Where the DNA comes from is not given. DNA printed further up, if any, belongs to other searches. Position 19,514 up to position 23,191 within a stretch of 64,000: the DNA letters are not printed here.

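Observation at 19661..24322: AT-rich island encoding a 1126-aa sacsin/NOV-like GHKL ATPase giant protein next to a split DUF4143 AAA+ ATPase: candidate conflict/defence module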

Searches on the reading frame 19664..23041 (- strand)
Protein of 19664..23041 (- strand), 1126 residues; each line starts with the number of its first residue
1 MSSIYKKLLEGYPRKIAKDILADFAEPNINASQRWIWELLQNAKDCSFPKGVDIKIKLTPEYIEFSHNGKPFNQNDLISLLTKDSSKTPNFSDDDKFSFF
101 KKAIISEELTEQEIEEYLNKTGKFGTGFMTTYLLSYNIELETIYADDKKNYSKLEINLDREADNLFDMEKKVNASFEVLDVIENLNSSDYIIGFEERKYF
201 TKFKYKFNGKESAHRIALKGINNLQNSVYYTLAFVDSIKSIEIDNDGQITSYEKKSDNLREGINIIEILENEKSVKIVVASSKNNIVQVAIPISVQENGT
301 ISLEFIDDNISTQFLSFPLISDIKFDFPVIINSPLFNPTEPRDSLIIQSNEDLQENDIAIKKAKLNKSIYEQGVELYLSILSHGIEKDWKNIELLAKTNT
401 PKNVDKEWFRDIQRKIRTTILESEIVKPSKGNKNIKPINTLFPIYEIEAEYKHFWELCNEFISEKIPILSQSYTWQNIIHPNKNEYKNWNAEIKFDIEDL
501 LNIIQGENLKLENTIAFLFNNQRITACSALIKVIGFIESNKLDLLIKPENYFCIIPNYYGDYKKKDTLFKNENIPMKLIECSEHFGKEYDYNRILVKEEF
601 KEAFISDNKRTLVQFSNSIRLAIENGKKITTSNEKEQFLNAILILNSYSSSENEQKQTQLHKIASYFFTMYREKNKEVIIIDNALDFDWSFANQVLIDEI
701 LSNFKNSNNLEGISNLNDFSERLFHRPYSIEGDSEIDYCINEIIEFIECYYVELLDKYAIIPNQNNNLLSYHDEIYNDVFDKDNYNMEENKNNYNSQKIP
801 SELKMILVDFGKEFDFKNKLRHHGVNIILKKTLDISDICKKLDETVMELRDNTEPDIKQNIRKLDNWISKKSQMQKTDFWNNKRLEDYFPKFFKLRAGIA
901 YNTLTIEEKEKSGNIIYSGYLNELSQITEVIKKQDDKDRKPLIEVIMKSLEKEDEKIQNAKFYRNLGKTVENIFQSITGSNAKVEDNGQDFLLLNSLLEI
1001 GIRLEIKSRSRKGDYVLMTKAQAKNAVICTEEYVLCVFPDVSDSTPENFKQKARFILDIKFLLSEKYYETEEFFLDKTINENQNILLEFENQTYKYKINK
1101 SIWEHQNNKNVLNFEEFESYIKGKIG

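Call 6: search_protein_families(library=pfam, proteins=[window:19664-23041:-], max_evalue=0.01)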
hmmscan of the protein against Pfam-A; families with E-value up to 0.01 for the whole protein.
window:19664-23041:- (1126 aa): 0 families

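Call 7: search_protein_families(library=padloc, proteins=[window:19664-23041:-], max_evalue=0.01)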
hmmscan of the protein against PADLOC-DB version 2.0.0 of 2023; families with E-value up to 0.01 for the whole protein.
window:19664-23041:- (1126 aa): 2 families
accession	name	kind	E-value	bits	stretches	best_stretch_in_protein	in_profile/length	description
PDLC03967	TmtA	-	1.9e-134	448.4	1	16-1125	20-1060/1063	-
PDLC03968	TmtA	-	5e-05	19.1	1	33-82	76-124/1486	-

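Call 10: search_protein_families(library=ncbifam, proteins=[window:19664-23041:-], max_evalue=0.01)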
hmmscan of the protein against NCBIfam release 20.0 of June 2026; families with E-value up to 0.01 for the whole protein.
window:19664-23041:- (1126 aa): 1 family
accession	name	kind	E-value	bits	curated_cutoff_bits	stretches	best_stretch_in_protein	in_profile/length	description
NF047352.1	P_loop_sacsin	domain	1.4e-15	57.5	50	1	33-88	1-53/80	sacsin N-terminal ATP-binding-like domain-containing protein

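Call 13: find_homologous_proteins(query=window:19664-23041:-, max_evalue=0.001)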
Query window:19664-23041:- (1126 aa): 902 proteins with E <= 0.001 among 8000 candidates; the best 120 are listed.
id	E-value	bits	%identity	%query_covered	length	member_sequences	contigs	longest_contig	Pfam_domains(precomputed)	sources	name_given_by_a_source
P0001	0.0e+0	2482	100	100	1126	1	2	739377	-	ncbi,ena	-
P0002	0.0e+0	1576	65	100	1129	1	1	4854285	-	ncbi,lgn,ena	-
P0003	0.0e+0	1269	55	100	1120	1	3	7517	-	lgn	-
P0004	0.0e+0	1268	55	100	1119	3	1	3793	-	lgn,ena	-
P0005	0.0e+0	1261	53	100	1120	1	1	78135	-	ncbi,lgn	-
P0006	0.0e+0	1254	54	100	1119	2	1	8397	-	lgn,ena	-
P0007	0.0e+0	1222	53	100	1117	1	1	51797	-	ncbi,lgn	-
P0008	8.8e-237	807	50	70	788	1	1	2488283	-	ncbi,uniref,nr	ncbi:hypothetical protein L0663_10315 [Dyadobacter sp. CY107]|uniref:hypothetical protein n=1 Tax=Dy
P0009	1.8e-126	442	35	80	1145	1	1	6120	PF13020.13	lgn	-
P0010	7.4e-126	440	33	80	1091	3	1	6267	PF13020.13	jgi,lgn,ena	-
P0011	6.4e-122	427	32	82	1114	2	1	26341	PF13020.13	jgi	-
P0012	2.7e-121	425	34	80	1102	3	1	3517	PF13020.13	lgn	-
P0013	7.7e-120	420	33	80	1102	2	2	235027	PF13020.13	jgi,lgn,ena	-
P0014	1.4e-119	419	34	80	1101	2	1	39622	PF13020.13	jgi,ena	-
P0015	1.9e-119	419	33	80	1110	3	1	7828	PF13020.13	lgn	-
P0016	1.2e-118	416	33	81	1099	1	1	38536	PF13020.13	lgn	-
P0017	2.1e-118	415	34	82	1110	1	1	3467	PF13020.13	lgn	-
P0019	5.4e-118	414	34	82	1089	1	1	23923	PF13020.13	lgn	-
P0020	1.0e-117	413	33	82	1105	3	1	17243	PF13020.13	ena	-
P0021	1.4e-117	412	35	84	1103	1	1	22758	PF13020.13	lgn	-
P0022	2.0e-117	412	33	80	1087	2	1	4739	PF13020.13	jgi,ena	-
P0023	2.8e-117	411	32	80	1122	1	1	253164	PF13020.13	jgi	jgi:hypothetical protein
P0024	8.0e-117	410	32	80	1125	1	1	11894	PF13020.13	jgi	jgi:hypothetical protein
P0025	2.5e-116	408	34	82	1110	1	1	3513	PF13020.13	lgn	-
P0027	4.5e-116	407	33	81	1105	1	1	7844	PF13020.13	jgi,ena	-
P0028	9.4e-116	406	33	80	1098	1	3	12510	PF13020.13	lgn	-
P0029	1.5e-115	406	34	80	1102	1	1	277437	PF13020.13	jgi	jgi:hypothetical protein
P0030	3.8e-115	404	33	83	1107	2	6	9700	PF13020.13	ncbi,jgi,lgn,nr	ncbi:MAG: DUF3883 domain-containing protein [Bacteroidetes bacterium]|nr:DUF3883 domain-containing p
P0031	4.0e-115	404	34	80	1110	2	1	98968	PF13020.13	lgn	-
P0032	2.8e-114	402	34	80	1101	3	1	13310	PF13020.13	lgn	-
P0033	3.4e-114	401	33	80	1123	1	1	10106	PF13020.13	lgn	-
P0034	4.2e-114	401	34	80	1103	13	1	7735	PF13020.13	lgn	-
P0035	8.6e-114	400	32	80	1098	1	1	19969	PF13020.13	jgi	jgi:hypothetical protein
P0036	1.1e-111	393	33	80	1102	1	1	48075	PF13020.13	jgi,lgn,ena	jgi:hypothetical protein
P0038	1.2e-107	380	33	78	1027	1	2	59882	PF13020.13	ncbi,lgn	-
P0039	3.1e-107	378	32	80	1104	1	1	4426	PF13020.13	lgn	-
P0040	4.0e-106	375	33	80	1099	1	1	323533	PF13020.13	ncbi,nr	ncbi:MAG TPA: DUF3883 domain-containing protein [Mucilaginibacter sp.]|nr:DUF3883 domain-containing 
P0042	3.3e-104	368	32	80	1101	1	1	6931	PF13020.13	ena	-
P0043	2.0e-103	366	32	80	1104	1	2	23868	PF13020.13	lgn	-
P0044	1.2e-102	363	32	80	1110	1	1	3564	PF13020.13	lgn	-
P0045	6.9e-102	361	31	80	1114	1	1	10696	PF13020.13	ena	-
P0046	2.8e-75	272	33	52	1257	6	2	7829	PF13020.13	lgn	-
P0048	6.5e-71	258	32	52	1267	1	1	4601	PF13020.13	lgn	-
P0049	2.4e-70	256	29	76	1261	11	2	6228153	PF13020.13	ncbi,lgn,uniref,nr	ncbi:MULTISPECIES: DUF3883 domain-containing protein [Limnospira]|uniref:Protein NO VEIN C-terminal 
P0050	8.3e-68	248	30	51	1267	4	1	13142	PF13020.13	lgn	-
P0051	1.3e-67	247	31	52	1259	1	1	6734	PF13020.13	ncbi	-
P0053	5.4e-66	242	33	52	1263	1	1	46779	PF13020.13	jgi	jgi:hypothetical protein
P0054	6.4e-66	241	29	51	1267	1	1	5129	PF13020.13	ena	-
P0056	1.1e-65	241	30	51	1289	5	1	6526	PF13020.13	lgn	-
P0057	1.9e-65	240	28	51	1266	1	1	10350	PF13020.13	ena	-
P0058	4.2e-65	239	28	61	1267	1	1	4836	PF13020.13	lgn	-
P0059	1.5e-64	237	32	60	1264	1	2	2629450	PF13020.13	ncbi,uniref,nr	ncbi:hypothetical protein DSM106972_056140 [Dulcicalothrix desertica PCC 7102]|uniref:Protein NO VEI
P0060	4.6e-63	232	27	78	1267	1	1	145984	PF13020.13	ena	-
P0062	8.2e-63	231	27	75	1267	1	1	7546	PF13020.13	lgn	-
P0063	1.1e-62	231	28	71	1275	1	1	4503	PF13020.13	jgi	jgi:hypothetical protein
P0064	1.8e-62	230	30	52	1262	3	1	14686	PF13020.13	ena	-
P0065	2.3e-62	230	29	75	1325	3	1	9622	PF13020.13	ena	-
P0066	2.4e-62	230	28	67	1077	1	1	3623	PF13020.13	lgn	-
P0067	3.0e-62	229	31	52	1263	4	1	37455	PF13020.13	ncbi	ncbi:MAG: sacsin N-terminal ATP-binding-like domain-containing protein [Limnospira sp.]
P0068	1.7e-61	227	31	49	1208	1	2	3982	PF13020.13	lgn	-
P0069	3.8e-61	226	30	52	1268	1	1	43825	PF13020.13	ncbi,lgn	ncbi:MAG: DUF3883 domain-containing protein [Phormidesmis sp.]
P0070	6.1e-61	225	32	50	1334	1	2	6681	PF13020.13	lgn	-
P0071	1.2e-60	224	26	80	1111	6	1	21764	PF13020.13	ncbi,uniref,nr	ncbi:sacsin N-terminal ATP-binding-like domain-containing protein [Roseofilum capinflatum]|uniref:DU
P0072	1.4e-60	224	29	76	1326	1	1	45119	PF13020.13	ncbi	-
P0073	4.2e-60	222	28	69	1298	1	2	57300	PF13020.13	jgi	jgi:Domain of unknown function (DUF3883)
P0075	1.1e-59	221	27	69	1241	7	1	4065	PF13020.13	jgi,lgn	jgi:hypothetical protein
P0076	1.1e-59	221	31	49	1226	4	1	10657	PF13020.13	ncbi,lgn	-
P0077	1.4e-59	220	28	51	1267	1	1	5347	PF13020.13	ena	-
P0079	2.1e-59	220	30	74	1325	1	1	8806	PF13020.13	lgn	-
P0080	3.7e-59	219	26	66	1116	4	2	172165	PF13020.13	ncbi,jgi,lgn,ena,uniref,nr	ncbi:DUF3883 domain-containing protein [Roseofilum sp. Guam]|uniref:DUF3883 domain-containing protei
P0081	3.8e-59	219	33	50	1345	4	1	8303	PF13020.13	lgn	-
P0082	5.5e-59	218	27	69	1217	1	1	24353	PF13020.13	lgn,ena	-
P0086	3.1e-58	216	29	76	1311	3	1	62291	PF13020.13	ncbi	ncbi:MAG: DUF3883 domain-containing protein [Cyanobacteria bacterium P01_D01_bin.50]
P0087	3.0e-57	213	27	72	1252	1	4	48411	PF13020.13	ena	-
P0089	6.0e-57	212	27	75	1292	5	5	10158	PF13020.13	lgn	-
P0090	1.5e-56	210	25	80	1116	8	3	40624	PF13020.13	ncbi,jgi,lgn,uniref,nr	ncbi:MAG: DUF3883 domain-containing protein [Roseofilum sp. SID2]|uniref:DUF3883 domain-containing p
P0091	9.0e-56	208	32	51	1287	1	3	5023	PF13020.13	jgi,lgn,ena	jgi:hypothetical protein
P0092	1.2e-55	207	28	63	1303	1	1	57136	PF13020.13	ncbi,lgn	ncbi:MAG: hypothetical protein Fur0025_23670 [Oscillatoriaceae cyanobacterium]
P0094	2.8e-55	206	26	69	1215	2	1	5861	PF13020.13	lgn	-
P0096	1.1e-53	201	29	50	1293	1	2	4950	PF13020.13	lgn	-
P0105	1.5e-50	190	25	80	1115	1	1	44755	PF13020.13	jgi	jgi:hypothetical protein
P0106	1.4e-49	187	32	49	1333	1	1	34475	PF13020.13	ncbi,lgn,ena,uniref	ncbi:sacsin N-terminal ATP-binding-like domain-containing protein [uncultured Nostoc sp.]|uniref:sac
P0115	3.6e-47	179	27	76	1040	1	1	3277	PF13020.13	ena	-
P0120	7.5e-47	178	28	76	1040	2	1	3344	PF13020.13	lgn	-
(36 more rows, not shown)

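Call 24: find_encoding_contigs(protein=P0001, flank=10000, max_places=4)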
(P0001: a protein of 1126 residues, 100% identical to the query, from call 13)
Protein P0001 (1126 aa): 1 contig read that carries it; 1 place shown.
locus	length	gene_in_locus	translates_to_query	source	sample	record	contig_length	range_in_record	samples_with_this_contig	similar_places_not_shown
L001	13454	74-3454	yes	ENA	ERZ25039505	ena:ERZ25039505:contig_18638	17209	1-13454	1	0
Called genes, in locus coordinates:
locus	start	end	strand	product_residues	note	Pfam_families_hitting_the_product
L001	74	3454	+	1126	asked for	-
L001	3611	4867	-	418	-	-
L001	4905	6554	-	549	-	-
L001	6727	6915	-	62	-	-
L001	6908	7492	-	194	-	-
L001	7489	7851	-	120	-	-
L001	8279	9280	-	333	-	PF00268:Ribonuc_red_sm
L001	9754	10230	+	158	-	-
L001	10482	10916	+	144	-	-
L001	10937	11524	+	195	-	PF13358:DDE_3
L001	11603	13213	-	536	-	PF04107:GCS2, PF00571:CBS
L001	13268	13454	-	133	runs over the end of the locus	-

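Call 25: find_encoding_contigs(protein=P0002, flank=10000, max_places=4)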
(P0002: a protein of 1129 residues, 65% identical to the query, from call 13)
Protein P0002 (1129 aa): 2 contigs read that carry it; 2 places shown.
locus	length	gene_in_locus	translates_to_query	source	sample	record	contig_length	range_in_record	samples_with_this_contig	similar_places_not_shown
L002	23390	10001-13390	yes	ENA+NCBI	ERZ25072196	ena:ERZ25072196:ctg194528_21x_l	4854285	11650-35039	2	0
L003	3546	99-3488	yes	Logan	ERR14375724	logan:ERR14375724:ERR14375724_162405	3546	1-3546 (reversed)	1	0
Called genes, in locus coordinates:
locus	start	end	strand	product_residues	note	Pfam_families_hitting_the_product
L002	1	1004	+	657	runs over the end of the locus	PF07676:PD40 (faint), PF13620:CarboxypepD_reg, PF13715:CarbopepD_reg_2, PF00691:OmpA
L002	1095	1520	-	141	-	-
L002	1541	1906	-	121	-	PF01638:HxlR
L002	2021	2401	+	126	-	PF13564:DoxX_2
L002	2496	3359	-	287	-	PF00753:Lactamase_B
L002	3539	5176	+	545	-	PF00005:ABC_tran, PF02463:SMC_N (faint), PF03193:RsgA_GTPase (faint), PF13555:AAA_29 (faint), PF00004:AAA (faint), PF00350:Dynamin_N (faint), PF12848:ABC_tran_Xtn, PF00005:ABC_tran, +1 more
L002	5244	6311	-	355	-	PF07494:Reg_prop (weak)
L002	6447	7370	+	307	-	PF00486:Trans_reg_C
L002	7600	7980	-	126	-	PF13564:DoxX_2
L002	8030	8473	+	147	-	PF01638:HxlR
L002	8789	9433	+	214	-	PF02517:Rce1-like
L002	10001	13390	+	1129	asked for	-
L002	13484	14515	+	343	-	PF02230:Abhydrolase_2 (faint), PF12146:Hydrolase_4 (faint), PF01738:DLH (weak)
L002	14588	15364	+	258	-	-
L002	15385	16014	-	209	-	PF23598:LRR_14 (weak), PF25019:LRR_R13L1-DRL21 (weak), PF12799:LRR_4 (weak), PF13855:LRR_8 (weak), PF23598:LRR_14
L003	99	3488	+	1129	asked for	-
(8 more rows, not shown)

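Call 31: find_related_loci(query=A1, collection=genome_contigs, flank=10000)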
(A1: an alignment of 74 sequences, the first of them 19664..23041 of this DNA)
Query A1 (1126 aa) in genome_contigs; peptide patterns used: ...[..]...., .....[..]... (x = any residue, [..] = any of these).
346 stretches matched a pattern; 318 encode a relative of the query (tblastn E <= 1e-3); the best 80 are kept; 80 distinct loci.
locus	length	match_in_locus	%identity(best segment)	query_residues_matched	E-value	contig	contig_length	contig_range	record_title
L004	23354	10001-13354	53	3-1125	0e+0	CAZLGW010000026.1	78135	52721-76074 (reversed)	MAG TPA_asm: uncultured Cytophagales bacterium isolate SRP344714_co1_321 genome assembly, contig: NODE_719_length_78135_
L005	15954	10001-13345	53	4-1124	0e+0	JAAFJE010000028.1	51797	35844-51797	MAG: Cytophagales bacterium isolate bin30.maxbin.ball.074 WN_Cytophagales_13_scaffold_28, whole genome shotgun sequence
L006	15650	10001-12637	33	28-933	4e-131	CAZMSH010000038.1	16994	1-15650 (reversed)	MAG TPA_asm: uncultured Rikenellaceae bacterium isolate SRP241341_co1_99 genome assembly, contig: NODE_3768_length_16994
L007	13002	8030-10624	33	31-929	9e-123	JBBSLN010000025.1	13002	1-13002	MAG: Flavobacteriales bacterium isolate metawrap_LS4_67 metawrap_LS4_67_K_1363127_L_13002_cov_9.9885, whole genome shotg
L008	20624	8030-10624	33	31-929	1e-122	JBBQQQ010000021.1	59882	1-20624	MAG: Bacteroidia bacterium isolate Co_metawrap_1593 Cmw_1593_k141_27190742_length_59882_cov_28.9502, whole genome shotgu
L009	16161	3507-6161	32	8-927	1e-104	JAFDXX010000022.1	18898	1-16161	MAG: Bacteroidetes bacterium isolate SZAS-36 CK_MAG-13__22__length-18898, whole genome shotgun sequence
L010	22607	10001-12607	33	30-930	1e-113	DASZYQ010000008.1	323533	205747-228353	MAG TPA_asm: Mucilaginibacter sp. isolate SMAG_U6214 k141_910160, whole genome shotgun sequence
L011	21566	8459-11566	27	33-1104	2e-78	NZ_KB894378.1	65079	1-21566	Acinetobacter tjernbergiae DSM 14971 = CIP 107465 strain DSM 14971 C502DRAFT_scaffold00026.26, whole genome shotgun sequ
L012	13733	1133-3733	33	5-863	9e-76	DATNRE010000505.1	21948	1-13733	MAG TPA_asm: Candidatus Obscuribacterales bacterium isolate SMAG_U16525 k141_142403, whole genome shotgun sequence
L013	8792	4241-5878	31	5-575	2e-74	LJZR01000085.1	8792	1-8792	MAG: Phormidesmis priestleyi Ana ITZX_scaf_909, whole genome shotgun sequence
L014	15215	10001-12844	32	31-773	4e-71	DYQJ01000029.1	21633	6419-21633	MAG TPA_asm: Draconibacterium orientale isolate SulCav_GS10_10_3_33_19 SulCav_GS10_10_2907_length_21633_cov_10_186208, w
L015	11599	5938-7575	30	5-575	6e-70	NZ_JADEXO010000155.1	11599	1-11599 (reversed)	Cf. Phormidesmis sp. LEGE 11477 NODE_223_length_11599_cov_7.11341, whole genome shotgun sequence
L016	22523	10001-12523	26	30-929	6e-69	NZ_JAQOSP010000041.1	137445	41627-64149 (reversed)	Roseofilum acuticapitatum BLCC-M154 k141_12791, whole genome shotgun sequence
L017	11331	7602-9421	31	5-861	5e-68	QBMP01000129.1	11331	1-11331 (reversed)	MAG: Phormidesmis priestleyi isolate ULC027bin1 scaffold129_size11331, whole genome shotgun sequence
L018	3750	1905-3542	29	5-575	7e-68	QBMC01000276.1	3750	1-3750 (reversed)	MAG: Leptolyngbya foveolarum isolate ULC129bin1 scaffold276_size3750, whole genome shotgun sequence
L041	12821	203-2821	28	12-846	2e-55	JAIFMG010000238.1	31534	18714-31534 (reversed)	MAG: Bacteroidetes bacterium isolate bin_28 scaffold_799, whole genome shotgun sequence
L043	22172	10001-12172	26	30-820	6e-55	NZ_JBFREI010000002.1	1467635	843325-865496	Chitinophaga sp. RAB17 SCAFFOLD_1, whole genome shotgun sequence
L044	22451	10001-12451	25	30-924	8e-53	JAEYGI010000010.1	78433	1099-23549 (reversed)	MAG: Bacillota bacterium isolate OH_HFB_283 k127_2056911, whole genome shotgun sequence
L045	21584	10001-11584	30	28-586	4e-52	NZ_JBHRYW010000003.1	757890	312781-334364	Paenibacillus sp. GCM10012306 strain CGMCC 1.17352 spades_K_25_97_3, whole genome shotgun sequence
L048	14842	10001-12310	27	31-868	4e-51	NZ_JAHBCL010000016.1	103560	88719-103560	Fusibacter paucivorans strain DSM 12116 NODE_16_length_103560_cov_47.180754, whole genome shotgun sequence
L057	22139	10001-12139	27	30-806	4e-48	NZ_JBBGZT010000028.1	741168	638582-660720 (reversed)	Sphingobacterium sp. MYb382 MYb382_28, whole genome shotgun sequence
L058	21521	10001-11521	29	33-574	1e-47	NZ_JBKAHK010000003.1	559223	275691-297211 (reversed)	Gillisia sp. Q332 Scaffold2_1, whole genome shotgun sequence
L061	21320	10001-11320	30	30-482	1e-46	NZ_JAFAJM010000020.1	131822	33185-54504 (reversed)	MAG: Chryseobacterium sp. isolate CP_BE_BS_R2_16 BE_BS_R2_k147_1668508, whole genome shotgun sequence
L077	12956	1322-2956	27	10-578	4e-43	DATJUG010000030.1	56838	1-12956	MAG TPA_asm: Bryobacteraceae bacterium isolate SMAG_U15040 k141_3458603, whole genome shotgun sequence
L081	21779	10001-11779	28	34-676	8e-43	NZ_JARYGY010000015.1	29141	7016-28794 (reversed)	Aquimarina sp. 2201CG14-23 contig15, whole genome shotgun sequence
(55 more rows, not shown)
